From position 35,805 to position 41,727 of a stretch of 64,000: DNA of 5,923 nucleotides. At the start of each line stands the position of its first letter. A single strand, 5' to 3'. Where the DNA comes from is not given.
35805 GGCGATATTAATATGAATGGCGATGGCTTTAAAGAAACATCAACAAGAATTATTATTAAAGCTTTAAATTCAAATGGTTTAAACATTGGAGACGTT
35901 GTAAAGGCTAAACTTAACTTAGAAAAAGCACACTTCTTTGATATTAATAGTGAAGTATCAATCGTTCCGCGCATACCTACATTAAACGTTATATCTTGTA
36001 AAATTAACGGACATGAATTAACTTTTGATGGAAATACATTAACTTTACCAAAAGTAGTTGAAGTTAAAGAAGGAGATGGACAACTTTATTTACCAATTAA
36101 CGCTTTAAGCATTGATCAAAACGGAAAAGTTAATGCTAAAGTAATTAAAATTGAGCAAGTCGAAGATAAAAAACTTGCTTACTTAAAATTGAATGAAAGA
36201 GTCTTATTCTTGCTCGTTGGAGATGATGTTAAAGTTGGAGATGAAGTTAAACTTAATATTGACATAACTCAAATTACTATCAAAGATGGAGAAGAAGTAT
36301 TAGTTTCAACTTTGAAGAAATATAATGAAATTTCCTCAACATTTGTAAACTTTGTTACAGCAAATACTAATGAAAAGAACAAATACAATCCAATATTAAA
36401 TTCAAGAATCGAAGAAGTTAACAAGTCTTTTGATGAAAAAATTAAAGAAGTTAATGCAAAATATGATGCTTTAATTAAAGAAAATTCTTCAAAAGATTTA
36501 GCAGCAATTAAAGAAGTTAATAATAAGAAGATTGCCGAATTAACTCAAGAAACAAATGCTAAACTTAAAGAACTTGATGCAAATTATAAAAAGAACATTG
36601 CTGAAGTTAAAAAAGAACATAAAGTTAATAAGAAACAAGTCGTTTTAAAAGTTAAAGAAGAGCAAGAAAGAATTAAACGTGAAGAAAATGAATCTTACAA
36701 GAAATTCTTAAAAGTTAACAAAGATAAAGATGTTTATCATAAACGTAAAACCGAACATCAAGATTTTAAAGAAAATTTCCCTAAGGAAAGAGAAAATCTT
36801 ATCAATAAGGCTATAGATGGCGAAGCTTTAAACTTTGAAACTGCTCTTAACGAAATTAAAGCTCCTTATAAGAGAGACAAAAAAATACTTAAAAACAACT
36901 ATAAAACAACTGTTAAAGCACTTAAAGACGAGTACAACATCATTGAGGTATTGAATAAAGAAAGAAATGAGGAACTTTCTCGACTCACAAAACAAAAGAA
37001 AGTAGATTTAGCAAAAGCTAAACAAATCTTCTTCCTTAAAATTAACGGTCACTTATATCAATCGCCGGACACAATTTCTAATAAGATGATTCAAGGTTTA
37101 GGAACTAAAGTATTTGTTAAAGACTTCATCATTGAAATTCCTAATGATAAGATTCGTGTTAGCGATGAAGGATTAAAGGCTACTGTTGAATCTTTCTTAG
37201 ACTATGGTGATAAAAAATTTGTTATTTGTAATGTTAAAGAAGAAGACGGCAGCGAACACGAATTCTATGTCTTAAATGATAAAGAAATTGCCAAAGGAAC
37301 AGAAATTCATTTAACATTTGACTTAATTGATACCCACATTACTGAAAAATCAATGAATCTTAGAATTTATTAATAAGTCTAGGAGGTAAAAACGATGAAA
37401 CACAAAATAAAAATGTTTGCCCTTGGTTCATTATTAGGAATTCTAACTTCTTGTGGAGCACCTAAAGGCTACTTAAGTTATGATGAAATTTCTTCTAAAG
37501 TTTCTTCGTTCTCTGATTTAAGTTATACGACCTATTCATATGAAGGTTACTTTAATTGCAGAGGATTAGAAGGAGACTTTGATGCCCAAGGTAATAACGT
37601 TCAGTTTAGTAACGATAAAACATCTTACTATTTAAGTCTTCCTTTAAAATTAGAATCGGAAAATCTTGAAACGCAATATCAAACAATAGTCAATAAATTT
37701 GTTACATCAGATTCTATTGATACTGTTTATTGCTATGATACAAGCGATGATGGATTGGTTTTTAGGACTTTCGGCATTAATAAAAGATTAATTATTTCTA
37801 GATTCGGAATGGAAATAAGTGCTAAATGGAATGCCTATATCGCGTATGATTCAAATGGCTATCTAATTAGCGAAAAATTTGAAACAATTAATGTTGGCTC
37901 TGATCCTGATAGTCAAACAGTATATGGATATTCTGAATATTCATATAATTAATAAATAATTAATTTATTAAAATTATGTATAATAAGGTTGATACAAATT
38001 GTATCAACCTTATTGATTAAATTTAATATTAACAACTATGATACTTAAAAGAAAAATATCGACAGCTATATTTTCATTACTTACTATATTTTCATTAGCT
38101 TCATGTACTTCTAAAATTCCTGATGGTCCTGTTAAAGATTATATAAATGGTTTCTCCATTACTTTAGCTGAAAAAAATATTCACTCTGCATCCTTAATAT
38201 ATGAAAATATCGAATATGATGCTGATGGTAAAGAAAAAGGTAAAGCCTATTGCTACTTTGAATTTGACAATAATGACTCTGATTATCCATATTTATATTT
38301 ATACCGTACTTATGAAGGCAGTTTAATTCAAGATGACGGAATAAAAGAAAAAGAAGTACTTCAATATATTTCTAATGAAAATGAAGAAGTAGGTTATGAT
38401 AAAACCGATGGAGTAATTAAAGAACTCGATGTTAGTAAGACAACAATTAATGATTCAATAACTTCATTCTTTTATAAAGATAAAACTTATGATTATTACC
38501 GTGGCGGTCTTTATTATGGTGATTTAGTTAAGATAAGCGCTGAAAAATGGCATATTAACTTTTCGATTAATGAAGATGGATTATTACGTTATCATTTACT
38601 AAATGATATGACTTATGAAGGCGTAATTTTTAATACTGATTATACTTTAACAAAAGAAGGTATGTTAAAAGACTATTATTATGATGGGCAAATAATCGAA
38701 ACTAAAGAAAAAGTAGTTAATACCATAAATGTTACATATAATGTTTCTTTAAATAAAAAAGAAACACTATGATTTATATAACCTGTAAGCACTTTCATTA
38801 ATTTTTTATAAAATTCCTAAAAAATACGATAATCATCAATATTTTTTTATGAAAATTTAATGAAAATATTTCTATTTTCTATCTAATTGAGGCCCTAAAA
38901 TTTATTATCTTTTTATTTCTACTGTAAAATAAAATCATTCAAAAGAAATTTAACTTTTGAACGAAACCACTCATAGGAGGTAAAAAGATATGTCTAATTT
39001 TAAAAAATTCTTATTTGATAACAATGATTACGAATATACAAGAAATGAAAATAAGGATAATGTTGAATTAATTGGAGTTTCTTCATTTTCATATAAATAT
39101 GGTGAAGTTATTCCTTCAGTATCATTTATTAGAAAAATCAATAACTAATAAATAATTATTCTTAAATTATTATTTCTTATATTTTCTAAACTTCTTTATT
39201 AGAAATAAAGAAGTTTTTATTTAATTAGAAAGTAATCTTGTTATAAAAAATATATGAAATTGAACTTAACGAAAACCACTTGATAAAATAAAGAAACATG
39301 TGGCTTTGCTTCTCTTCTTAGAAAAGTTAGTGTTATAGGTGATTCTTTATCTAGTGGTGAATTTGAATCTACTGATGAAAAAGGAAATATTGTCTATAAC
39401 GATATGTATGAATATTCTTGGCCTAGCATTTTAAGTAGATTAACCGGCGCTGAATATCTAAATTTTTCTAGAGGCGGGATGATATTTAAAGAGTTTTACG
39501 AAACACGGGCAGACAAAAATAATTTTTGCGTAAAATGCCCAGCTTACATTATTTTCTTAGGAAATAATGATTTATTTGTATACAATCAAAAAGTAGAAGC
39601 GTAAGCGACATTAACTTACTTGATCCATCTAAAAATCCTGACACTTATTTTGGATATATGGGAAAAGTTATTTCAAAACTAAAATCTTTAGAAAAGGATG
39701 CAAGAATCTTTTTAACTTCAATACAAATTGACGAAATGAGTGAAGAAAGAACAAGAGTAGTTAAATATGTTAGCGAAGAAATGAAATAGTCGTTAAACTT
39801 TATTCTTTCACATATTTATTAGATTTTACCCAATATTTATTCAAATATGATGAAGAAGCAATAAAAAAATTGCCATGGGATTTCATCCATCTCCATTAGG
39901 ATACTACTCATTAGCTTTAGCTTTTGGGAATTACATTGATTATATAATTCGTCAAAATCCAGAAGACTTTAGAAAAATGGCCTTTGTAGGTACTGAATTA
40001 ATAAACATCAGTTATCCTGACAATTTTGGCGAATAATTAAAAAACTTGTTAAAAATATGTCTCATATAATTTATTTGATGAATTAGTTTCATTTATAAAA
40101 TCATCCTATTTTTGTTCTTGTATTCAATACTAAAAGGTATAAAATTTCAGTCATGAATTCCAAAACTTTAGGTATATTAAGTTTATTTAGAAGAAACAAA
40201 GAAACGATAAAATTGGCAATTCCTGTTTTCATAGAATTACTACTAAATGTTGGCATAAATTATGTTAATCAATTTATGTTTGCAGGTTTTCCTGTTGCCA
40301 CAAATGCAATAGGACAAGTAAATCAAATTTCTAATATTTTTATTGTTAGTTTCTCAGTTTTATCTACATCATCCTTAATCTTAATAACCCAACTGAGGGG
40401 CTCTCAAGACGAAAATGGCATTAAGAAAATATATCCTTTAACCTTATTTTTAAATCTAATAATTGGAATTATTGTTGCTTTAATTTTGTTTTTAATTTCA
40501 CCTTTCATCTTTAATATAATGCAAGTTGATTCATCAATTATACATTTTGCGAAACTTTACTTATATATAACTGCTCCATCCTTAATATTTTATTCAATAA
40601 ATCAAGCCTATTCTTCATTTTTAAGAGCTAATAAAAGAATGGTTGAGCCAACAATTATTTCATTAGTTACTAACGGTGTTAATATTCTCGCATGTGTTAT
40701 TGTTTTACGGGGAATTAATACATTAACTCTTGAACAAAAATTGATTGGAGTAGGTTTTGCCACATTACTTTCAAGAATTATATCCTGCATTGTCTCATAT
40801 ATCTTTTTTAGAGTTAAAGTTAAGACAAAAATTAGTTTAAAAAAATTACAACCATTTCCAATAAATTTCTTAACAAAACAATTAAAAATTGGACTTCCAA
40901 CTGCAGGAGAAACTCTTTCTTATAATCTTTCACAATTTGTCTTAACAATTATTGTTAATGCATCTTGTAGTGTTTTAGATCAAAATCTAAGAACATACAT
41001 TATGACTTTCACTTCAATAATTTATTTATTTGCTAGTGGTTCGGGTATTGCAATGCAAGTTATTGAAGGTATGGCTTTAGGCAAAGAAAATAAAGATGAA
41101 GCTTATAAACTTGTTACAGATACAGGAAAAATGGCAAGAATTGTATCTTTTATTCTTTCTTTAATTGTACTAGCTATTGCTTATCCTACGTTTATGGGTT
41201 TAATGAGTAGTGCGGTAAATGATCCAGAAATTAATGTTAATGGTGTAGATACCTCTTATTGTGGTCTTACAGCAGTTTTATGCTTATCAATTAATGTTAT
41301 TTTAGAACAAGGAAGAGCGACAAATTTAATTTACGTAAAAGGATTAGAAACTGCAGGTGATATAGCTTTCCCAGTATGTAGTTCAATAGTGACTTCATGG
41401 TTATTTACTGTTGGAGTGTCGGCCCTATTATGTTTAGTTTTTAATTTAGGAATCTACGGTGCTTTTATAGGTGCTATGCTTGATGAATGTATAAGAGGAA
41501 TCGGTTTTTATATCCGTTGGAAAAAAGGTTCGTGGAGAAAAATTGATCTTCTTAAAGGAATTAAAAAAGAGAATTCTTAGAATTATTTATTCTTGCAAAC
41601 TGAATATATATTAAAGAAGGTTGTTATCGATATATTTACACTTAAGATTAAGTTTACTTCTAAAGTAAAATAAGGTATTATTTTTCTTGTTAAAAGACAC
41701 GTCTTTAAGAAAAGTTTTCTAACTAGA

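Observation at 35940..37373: MalK-type ATPase carries a ~480-aa C-terminal extension with extra OB/TOBE-like segments and a coiled-coil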

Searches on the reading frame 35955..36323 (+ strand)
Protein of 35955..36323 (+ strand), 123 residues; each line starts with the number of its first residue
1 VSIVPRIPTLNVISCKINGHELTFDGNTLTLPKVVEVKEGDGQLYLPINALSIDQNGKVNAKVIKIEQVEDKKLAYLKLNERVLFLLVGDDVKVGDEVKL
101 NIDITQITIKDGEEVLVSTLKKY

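Call 30: search_solved_structures(query=A2, max_evalue=10, show_alignments=2)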
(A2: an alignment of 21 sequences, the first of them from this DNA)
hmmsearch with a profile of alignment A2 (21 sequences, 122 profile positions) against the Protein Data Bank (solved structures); distinct sequences matched with E-value up to 10: 8.
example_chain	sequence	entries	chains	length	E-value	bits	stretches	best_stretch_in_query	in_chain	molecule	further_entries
2d62_A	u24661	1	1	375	7.3e-05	25.9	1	54-113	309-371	multiple sugar-binding transport ATP-binding protein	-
2it1_A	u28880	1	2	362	0.0002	24.5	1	8-108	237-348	362aa long hypothetical maltose/maltodextrin transport ATP-binding protein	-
1g29_1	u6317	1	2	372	0.089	15.9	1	54-111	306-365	MALTOSE TRANSPORT PROTEIN MALK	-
6yir_A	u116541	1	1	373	0.16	15.1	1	54-119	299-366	Oligosaccharides import ATP-binding protein MsmX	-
1v43_A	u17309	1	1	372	0.41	13.8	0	61-113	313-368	sugar-binding transport ATP-binding protein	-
1vci_A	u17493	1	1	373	0.41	13.8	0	61-113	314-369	sugar-binding transport ATP-binding protein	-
7wns_A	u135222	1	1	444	1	12.5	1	66-104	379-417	30K protein 12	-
5wwx_A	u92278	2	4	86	1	12.5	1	40-95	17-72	RNA-binding E3 ubiquitin-protein ligase MEX3C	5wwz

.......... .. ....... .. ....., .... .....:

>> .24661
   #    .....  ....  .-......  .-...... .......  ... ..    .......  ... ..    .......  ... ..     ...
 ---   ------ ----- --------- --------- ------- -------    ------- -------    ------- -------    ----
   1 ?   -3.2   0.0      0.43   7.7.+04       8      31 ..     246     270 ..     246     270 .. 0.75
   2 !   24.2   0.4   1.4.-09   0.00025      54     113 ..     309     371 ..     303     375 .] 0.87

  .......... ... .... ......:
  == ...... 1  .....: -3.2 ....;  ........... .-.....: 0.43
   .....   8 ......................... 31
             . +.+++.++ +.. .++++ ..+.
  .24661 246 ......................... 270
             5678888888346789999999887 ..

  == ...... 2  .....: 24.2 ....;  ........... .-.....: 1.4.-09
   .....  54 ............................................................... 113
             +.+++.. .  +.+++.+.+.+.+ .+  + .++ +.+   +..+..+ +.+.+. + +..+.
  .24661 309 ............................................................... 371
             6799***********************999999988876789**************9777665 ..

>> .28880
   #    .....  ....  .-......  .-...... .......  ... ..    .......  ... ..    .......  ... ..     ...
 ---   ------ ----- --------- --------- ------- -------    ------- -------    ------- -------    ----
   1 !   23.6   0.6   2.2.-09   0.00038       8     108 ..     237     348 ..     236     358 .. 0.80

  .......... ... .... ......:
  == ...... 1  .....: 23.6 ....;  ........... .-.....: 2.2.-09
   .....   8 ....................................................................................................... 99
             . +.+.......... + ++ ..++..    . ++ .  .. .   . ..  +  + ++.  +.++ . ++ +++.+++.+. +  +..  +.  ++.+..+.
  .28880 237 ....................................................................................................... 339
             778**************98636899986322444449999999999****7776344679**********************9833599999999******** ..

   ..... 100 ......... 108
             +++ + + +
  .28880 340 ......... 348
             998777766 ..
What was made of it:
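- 35955..36350 (+): RD2: first extra, diverged copy of the MalK regulatory domain (aa 378-509), including a terminal strand at 500-509. A PDB profile search hits only regulatory domains of sugar ABC ATPases at E <= 1e-3 (2d62 7.3e-5, 2it1 2e-4; call 30).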

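Call 62: search_protein_families(library=pfam, alignment_id=A2, max_evalue=1)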
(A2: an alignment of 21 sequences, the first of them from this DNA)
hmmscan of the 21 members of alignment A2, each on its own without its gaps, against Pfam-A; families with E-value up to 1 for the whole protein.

A. member 1, seq(123 aa): 2 families
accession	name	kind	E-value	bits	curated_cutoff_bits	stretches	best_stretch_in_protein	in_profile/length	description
PF07833.16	Cu_amine_oxidN1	-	0.056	13.8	24.2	0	12-60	52-98/108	Copper amine oxidase N-terminal domain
PF19039.6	ASK_PH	-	0.17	12.7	27.8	1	24-90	10-77/103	ASK kinase PH domain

B. families by the number of members that match (of 21 scanned): 19 families
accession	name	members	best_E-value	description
PF17850.7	CysA_C_terminal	2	0.017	CysA C-terminal regulatory domain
PF17912.7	OB_MalK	1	0.0057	MalK OB fold domain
PF04314.18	PCuAC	1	0.015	Copper chaperone PCu(A)C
PF08402.16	TOBE_2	1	0.025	TOBE domain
PF00415.24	RCC1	1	0.029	Regulator of chromosome condensation (RCC1) repeat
PF11604.15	CusF_Ec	1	0.046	Copper binding periplasmic protein CusF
PF14779.12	BBS1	1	0.046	Ciliary BBSome complex subunit 1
PF07833.16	Cu_amine_oxidN1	1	0.056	Copper amine oxidase N-terminal domain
PF15610.12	PRTase_3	1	0.065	PRTase ComF-like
PF05351.17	GMP_PDE_delta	1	0.077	GMP-PDE, delta subunit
PF00280.23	potato_inhibit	1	0.11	Potato inhibitor I family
PF22116.1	DUF6944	1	0.12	Family of unknown function (DUF6944)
PF08358.15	Flexi_CP_N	1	0.13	Carlavirus coat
PF23287.1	KOW7_SPT5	1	0.16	Transcription elongation factor SPT5, seventh KOW domain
PF24303.1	DUF7485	1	0.16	Domain of unknown function (DUF7485)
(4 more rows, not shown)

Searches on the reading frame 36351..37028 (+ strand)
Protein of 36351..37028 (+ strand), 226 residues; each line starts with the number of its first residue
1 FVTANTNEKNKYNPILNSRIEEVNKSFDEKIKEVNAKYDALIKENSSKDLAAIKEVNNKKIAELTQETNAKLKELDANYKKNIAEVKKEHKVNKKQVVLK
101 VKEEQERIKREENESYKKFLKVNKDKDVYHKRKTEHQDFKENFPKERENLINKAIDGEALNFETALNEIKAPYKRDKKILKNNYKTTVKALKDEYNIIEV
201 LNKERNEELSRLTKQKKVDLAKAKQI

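Call 74: search_protein_families(library=pfam, proteins=[window:36351-37028:+], max_evalue=1)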
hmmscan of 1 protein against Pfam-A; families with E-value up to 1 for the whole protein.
window:36351-37028:+ (226 aa): 2 families
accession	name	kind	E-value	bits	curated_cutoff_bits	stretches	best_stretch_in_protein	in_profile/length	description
PF04815.20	Sec23_helical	-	0.048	13.9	27.8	0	52-89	13-47/103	Sec23/Sec24 helical domain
PF20909.2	SpGH101_helical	-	0.19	12.2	27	0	29-44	18-33/60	Endo-alpha-N-acetylgalactosaminidase, helical bundle domain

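Call 75: search_solved_structures(query=window:36351-37028:+, max_evalue=1)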
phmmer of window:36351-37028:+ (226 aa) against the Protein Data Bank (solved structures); distinct sequences matched with E-value up to 1: 0.
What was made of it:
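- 36351..37019 (+): Helical insertion (aa 510-732). Helices 522-555 and 559-631 run outward; helices 635-704 and 706-732 run back, giving a long antiparallel hairpin. K/E-rich. No Pfam or PDB sequence match (calls 74, 75).
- Tried and rejected: Nothing (call 75).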

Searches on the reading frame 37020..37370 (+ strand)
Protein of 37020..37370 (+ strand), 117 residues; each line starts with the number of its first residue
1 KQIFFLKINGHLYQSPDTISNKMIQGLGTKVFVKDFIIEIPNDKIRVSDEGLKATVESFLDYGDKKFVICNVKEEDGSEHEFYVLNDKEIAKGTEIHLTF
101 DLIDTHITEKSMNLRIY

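Call 31: search_solved_structures(query=A3, max_evalue=10, show_alignments=2)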
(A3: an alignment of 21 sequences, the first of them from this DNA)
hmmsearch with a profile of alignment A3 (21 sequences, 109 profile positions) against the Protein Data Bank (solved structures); distinct sequences matched with E-value up to 10: 5.
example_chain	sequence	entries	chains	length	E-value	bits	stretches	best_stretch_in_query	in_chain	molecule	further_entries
1g29_1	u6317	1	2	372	0.0056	19.8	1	49-103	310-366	MALTOSE TRANSPORT PROTEIN MALK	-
2d62_A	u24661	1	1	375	0.0084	19.3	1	45-104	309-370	multiple sugar-binding transport ATP-binding protein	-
4tqu_S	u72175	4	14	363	0.42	13.8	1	43-106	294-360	AlgS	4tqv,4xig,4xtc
6yir_A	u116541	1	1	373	0.81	12.9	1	46-108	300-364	Oligosaccharides import ATP-binding protein MsmX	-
7x0q_A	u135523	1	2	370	1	12.5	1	45-105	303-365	ABC transporter related protein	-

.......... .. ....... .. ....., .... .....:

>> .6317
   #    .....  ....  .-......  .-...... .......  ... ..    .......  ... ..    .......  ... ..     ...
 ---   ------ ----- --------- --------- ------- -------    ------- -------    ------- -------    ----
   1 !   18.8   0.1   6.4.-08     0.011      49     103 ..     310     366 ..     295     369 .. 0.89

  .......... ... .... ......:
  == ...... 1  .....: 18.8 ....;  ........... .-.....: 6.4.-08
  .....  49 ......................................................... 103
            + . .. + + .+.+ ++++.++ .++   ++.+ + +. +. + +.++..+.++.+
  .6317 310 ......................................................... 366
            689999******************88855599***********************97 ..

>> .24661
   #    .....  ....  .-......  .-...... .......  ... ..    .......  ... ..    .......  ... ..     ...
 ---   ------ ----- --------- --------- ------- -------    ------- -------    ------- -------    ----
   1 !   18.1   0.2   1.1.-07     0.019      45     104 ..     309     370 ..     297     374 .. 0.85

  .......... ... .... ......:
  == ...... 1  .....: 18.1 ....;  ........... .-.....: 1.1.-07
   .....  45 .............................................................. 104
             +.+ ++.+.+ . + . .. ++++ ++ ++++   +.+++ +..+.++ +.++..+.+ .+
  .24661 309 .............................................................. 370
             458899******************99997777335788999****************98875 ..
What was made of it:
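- On MalK regulatory / TOBE-type domain (for blocks 2 and 3): PDB profile hits are 2d62, 2it1 and 1g29 (calls 30, 31).
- In the PDB profile searches, every hit at E below 0.01 is the regulatory domain of a sugar ABC ATPase (calls 30, 31).
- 37020..37370 (+): RD3: second extra copy of the regulatory domain (aa 733-849), with the LDYG turn and the family-wide C-terminal ...D/N-I/L-R/K-L/I-Y motif. PDB profile hits are weak but are all sugar-ATPase regulatory domains: T. litoralis MalK 1g29 5.6e-3 and 2d62 8.4e-3 (call 31).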

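Call 39: find_homologous_proteins(query=A3, max_evalue=0.001)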
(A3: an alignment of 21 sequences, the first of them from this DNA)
Query A3 (21 sequences) (117 aa, profile of the alignment): 5 proteins with E <= 0.001 among 768 candidates.
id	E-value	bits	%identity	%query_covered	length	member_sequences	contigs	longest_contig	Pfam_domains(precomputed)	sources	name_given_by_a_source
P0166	2.1e-27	113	42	100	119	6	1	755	-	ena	-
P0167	1.9e-25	107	40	100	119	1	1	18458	-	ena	-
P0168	2.0e-25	107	98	81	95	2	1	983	-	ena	-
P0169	1.6e-22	97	81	81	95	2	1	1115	-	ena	-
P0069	1.9e-15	75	38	72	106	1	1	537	-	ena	-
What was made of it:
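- Tried and rejected: A block-3 profile found only 5 fragments (call 39).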

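Call 63: search_protein_families(library=pfam, alignment_id=A3, max_evalue=1)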
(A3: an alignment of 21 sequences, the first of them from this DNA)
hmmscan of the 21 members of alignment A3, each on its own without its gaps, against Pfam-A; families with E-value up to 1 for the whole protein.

A. member 1, seq(117 aa): 2 families
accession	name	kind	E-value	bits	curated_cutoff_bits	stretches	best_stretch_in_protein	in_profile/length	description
PF15096.12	G6B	-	0.0068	16.9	24.3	1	43-91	65-112/114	G6b-B extracellular V-set Ig-like domain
PF08402.16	TOBE_2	-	0.093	13.3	21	1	43-106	6-74/76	TOBE domain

B. families by the number of members that match (of 21 scanned): 9 families
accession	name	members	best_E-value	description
PF15096.12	G6B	1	0.0068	G6b-B extracellular V-set Ig-like domain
PF12053.14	Par3_HAL_N_term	1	0.013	N-terminal of Par3 and HAL proteins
PF03896.21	TRAP_alpha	1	0.036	Translocon-associated protein (TRAP), alpha subunit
PF22480.1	DUF6984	1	0.054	Domain of unknown function (DUF6984)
PF08726.16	EFhand_Ca_insen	1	0.069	Ca2+ insensitive EF hand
PF22768.1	SPP1_Dit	1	0.083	Siphovirus-type tail component, C-terminal domain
PF08402.16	TOBE_2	1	0.093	TOBE domain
PF04643.17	Motilin_assoc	1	0.15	Motilin/ghrelin-associated peptide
PF20306.3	Sp-DndD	1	0.18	Small protein found in certain Dnd DNA modification systems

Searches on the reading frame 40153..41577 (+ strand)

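Call 15: search_protein_families(library=pfam, proteins=[window:40153-41577:+], max_evalue=0.001)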
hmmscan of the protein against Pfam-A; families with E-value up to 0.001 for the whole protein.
window:40153-41577:+ (475 aa): 1 family
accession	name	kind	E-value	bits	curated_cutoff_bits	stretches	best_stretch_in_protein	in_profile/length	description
PF01554.23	MatE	-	5.9e-26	91.5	24.9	2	24-182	1-160/161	MatE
